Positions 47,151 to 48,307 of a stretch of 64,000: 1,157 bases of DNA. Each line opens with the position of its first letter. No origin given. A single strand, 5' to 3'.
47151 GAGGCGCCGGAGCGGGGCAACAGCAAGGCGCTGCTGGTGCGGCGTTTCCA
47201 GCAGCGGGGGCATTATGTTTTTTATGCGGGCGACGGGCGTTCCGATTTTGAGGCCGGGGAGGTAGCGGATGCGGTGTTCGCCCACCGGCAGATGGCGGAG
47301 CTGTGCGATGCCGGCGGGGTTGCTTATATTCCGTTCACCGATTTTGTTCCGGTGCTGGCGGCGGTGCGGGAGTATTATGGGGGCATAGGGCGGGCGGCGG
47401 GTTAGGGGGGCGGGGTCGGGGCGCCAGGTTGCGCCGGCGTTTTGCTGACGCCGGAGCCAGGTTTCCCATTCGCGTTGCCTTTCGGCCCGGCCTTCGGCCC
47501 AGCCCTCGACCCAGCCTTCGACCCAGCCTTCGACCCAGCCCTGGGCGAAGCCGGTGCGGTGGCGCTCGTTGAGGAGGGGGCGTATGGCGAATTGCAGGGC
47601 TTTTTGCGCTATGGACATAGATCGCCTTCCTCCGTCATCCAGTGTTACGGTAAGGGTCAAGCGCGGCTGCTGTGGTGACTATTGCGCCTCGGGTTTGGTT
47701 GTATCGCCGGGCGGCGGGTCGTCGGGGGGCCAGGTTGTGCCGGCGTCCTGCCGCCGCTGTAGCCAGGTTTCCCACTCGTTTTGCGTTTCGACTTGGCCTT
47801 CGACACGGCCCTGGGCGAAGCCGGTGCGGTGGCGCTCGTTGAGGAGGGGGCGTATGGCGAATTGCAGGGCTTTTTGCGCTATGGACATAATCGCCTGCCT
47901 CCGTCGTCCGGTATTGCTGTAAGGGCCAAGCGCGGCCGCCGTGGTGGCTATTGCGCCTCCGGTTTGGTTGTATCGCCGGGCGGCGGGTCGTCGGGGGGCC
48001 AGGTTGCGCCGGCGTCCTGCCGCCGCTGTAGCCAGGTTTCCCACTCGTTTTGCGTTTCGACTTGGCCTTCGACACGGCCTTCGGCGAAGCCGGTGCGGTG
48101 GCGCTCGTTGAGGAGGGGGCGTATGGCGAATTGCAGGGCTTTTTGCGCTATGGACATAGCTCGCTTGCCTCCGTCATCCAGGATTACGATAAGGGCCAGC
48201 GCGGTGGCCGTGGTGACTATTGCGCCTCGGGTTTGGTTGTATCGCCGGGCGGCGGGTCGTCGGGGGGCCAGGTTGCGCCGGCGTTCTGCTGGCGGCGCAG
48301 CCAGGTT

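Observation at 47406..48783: Head-to-tail array of four small-protein cassettes behind one membrane-anchored full-length gene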

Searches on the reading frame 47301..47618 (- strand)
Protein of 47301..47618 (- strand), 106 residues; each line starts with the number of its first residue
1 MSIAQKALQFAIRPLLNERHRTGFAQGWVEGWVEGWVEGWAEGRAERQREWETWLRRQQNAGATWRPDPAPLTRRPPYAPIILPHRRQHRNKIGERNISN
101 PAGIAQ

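Call 6: search_protein_families(library=pfam, proteins=[window:47301-47618:-], max_evalue=10)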
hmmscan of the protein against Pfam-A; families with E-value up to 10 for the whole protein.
seq(106 aa): 0 families

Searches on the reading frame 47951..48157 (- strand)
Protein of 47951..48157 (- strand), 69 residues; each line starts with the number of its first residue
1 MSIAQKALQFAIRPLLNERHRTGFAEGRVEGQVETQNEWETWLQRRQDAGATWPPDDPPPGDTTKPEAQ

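Call 6: search_protein_families(library=pfam, proteins=[window:47951-48157:-], max_evalue=10)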
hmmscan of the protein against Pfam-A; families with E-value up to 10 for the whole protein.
seq(69 aa): 0 families

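Call 7: search_protein_families(library=ncbifam, proteins=[window:47951-48157:-], max_evalue=10)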
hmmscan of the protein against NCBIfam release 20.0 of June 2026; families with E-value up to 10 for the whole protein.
seq(69 aa): 0 families

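Call 60: search_solved_structures(query=A3, max_evalue=10)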
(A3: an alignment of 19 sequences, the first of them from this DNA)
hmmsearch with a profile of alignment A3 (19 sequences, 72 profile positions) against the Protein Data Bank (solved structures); distinct sequences matched with E-value up to 10: 1.
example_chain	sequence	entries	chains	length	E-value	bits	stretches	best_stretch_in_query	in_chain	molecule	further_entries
2dt8_A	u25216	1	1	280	0.23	14.8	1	12-51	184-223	DegV family protein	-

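Call 85: predict_structure(alignment_id=A3)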
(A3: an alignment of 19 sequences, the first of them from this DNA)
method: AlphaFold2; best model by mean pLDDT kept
length: 69 residues; sequences in the alignment: 19
mean_pLDDT: 61.6   pTM: 0.34
mean pLDDT of the five models: 61.6, 57.9, 55.5, 54.5, 50.8
residues with pLDDT >= 90: 0; 70-90: 12; 50-70: 51; < 50: 6
segments of 3 or more residues with pLDDT < 50: 64-69
pLDDT, mean of each block of 10 residues (from residue 1): 65 61 58 67 72 59 49
secondary structure, 60 per line:
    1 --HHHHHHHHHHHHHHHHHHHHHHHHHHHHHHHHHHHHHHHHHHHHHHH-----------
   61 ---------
elements in order: H3-49
